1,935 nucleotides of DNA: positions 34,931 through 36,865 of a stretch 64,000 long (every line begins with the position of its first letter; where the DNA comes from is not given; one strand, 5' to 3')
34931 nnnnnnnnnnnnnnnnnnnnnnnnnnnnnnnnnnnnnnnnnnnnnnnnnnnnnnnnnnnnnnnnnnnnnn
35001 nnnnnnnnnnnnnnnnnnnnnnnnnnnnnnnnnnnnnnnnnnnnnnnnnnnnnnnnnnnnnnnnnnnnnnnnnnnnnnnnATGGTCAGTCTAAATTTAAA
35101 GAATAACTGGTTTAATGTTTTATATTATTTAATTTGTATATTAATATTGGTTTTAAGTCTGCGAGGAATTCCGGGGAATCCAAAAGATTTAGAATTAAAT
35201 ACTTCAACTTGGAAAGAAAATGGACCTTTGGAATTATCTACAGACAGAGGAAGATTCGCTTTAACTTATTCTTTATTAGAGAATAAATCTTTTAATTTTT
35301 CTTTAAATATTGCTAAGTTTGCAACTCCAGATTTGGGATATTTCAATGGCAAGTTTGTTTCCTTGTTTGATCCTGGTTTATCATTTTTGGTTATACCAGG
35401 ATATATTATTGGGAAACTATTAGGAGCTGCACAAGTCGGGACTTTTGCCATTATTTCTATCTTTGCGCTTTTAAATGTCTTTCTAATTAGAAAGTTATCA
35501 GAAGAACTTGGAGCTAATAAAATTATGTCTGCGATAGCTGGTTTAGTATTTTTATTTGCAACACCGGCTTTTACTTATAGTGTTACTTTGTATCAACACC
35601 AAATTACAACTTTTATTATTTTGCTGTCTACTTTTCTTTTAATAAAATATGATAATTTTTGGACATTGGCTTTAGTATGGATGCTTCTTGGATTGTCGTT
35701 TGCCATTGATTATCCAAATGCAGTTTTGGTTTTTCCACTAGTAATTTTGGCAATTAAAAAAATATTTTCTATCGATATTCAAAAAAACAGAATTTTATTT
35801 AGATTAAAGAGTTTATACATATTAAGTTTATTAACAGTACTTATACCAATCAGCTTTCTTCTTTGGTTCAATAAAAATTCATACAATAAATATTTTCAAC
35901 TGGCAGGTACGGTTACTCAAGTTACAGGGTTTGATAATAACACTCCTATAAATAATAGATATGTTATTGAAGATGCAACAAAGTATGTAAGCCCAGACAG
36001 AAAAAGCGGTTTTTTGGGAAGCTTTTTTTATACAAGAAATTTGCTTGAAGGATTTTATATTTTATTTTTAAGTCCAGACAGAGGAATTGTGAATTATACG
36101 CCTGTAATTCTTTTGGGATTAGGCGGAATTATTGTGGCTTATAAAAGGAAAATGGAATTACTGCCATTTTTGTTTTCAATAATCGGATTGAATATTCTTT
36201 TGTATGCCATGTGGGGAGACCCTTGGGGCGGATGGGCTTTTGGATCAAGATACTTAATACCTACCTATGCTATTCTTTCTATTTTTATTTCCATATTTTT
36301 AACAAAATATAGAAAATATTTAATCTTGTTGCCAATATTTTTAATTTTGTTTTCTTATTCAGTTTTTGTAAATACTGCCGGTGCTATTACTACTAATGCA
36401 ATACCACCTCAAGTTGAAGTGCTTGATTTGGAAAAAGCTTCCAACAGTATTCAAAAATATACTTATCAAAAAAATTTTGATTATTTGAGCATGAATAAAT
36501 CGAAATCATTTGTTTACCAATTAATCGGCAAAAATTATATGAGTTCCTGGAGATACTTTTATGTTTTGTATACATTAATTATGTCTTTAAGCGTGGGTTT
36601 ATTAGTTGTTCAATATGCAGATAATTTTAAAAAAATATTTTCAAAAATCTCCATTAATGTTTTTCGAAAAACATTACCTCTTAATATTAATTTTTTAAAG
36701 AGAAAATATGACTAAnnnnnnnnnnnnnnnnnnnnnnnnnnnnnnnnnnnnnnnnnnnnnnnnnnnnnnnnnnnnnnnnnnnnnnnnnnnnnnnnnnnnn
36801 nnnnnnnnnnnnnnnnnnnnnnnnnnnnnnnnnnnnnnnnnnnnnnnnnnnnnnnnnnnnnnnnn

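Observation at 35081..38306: Tandem pair of GT-C-fold membrane glycosyltransferases next to Ser/Thr/Pro-rich secreted proteins: possible protein O-glycosylation module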

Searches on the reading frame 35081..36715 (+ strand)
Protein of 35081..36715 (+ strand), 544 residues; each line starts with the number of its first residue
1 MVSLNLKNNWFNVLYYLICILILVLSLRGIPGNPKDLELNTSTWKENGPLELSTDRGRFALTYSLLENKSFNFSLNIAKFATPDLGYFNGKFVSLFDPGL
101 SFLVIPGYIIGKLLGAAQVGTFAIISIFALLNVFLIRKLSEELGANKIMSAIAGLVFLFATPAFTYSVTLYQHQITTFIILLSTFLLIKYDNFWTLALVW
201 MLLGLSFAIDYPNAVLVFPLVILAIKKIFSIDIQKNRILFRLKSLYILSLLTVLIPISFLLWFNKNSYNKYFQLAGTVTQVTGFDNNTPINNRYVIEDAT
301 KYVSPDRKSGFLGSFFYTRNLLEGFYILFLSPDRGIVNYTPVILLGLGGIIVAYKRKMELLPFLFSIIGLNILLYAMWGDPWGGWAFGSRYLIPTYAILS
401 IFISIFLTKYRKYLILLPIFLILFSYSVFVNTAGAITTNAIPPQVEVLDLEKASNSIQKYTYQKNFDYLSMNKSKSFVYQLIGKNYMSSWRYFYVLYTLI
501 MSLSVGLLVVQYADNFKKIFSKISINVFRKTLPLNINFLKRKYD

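Call 3: search_protein_families(library=pfam, proteins=[window:35081-36715:+], max_evalue=0.1)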
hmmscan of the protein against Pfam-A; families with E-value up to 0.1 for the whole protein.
window:35081-36715:+ (544 aa): 0 families

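Call 4: search_protein_families(library=ncbifam, proteins=[window:35081-36715:+], max_evalue=0.1)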
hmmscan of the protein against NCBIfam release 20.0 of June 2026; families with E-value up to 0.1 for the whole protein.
window:35081-36715:+ (544 aa): 2 families
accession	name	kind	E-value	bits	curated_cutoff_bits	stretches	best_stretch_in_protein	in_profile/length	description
NF047440.1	LA3751_2_3_fam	subfamily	2.1e-11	43.3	200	2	322-440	267-391/460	LA_3751/LA_3752 family putative glycosyltransferase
NF002058.0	PRK00888.1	equivalog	0.0064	16.4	101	0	246-282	4-40/111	cell division protein FtsB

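Call 9: find_homologous_proteins(query=window:35081-36715:+)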
Query window:35081-36715:+ (544 aa): 1020 proteins with E <= 0.001 among 8000 candidates; the best 120 are listed.
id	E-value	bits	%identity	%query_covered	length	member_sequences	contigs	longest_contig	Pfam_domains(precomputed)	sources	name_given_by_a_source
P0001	0.0e+0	1178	100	100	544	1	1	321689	-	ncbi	-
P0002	8.0e-185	634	56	92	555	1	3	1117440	-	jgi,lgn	jgi:hypothetical protein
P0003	6.1e-163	562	52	90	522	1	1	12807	-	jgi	-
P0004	1.5e-162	560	53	90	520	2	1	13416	-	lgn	-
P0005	4.1e-162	559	52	93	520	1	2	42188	-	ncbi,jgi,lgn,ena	-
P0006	1.2e-161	557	52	91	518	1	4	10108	-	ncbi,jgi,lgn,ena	-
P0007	1.6e-161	557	52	92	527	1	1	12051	-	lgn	-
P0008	2.4e-161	556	51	90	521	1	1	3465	-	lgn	-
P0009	4.5e-161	555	51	91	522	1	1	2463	-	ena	-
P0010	4.6e-161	555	51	91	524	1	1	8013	-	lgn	-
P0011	5.2e-161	555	52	90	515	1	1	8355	-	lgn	-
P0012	1.2e-160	554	51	90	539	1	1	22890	-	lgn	-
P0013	1.7e-160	554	53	90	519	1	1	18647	-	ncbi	-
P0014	4.6e-160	552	52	91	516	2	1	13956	-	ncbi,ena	-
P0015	4.9e-160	552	49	92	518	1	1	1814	-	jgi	jgi:hypothetical protein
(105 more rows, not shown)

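Call 11: search_solved_structures(query=window:35081-36715:+, max_evalue=10)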
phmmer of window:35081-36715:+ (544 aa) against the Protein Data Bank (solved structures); distinct sequences matched with E-value up to 10: 1.
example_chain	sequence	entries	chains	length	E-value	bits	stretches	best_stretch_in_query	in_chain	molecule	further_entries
6tkg_I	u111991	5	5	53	0.54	12.3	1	10-48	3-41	Tsetse thrombin inhibitor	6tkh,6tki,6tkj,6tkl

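Call 19: search_solved_structures(query=A1, max_evalue=10)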
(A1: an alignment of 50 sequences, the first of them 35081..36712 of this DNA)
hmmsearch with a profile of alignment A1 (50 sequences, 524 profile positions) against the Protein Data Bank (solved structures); distinct sequences matched with E-value up to 10: 0.

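Call 27: predict_structure(alignment_id=A1)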
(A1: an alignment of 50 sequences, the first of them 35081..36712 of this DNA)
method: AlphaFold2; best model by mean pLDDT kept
length: 544 residues; sequences in the alignment: 50
mean_pLDDT: 91.1   pTM: 0.91
mean pLDDT of the five models: 91.1, 90.5, 89.9, 89.6, 89.0
residues with pLDDT >= 90: 428; 70-90: 66; 50-70: 28; < 50: 22
segments of 3 or more residues with pLDDT < 50: 1-4, 294-309
pLDDT, mean of each block of 10 residues (from residue 1): 57 96 97 95 90 94 98 97 94 96 98 98 98 98 97 98 97 97 97 97 95 90 94 90 96 97 97 90 91 50 46 69 93 96 98 97 97 88 84 97 98 94 98 97 90 90 97 97 98 99 97 89 83 60 50
secondary structure, 60 per line:
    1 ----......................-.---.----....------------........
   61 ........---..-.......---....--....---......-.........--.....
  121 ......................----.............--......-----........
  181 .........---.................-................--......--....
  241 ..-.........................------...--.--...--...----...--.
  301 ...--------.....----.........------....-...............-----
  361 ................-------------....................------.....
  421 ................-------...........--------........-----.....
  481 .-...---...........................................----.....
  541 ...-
elements in order: H5-26 H37-40 H53-68 H75-81 E85-88 E91-94 H98-103 H105-113 H117-142 H147-159 H162-167 H173-189 H193-209 H211-226 E229-234 E237-242 H244-268 E283-285 E288-290 H300-303 H312-316 H321-329 H336-339 H341-355 H361-376 H390-409 H416-436 H444-454 H463-470 H477-481 H489-531 H536-543

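Call 40: search_protein_families(library=pfam, alignment_id=A1, max_evalue=1)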
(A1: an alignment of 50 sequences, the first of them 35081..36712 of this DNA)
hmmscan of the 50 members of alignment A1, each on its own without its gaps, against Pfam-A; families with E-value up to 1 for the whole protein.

A. member 1, window:35081-36712:+ (544 aa): 0 families

B. families by the number of members that match (of 50 scanned): 16 families
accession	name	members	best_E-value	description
PF23529.1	Microp_apicomplexa_16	3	0.005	Apicomplexa microprotein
PF19144.5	DUF5826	2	0.0067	Family of unknown function (DUF5826)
PF11044.13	TMEMspv1-c74-12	2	0.19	Plectrovirus spv1-c74 ORF 12 transmembrane protein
PF12832.13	MFS_1_like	1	0.00097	MFS_1 like family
PF17248.7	DUF5317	1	0.003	Family of unknown function (DUF5317)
PF23358.1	OST48_MD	1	0.033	OST48 middle domain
PF05961.16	Chordopox_A13L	1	0.073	Chordopoxvirus A13L protein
PF25425.1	YfjL_N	1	0.074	YfjL-like, N-terminal domain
PF24002.1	DUF7318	1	0.082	Family of unknown function (DUF7318)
PF09813.14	Coa3_cc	1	0.12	Cytochrome c oxidase assembly factor 3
PF02453.23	Reticulon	1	0.13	Reticulon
PF15971.10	Mannosyl_trans4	1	0.14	DolP-mannose mannosyltransferase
PF11833.13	CPP1-like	1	0.17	Protein CHAPERONE-LIKE PROTEIN OF POR1-like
PF05481.17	Myco_19_kDa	1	0.28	Mycobacterium 19 kDa lipoprotein antigen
PF11742.13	DUF3302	1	0.42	Protein of unknown function (DUF3302)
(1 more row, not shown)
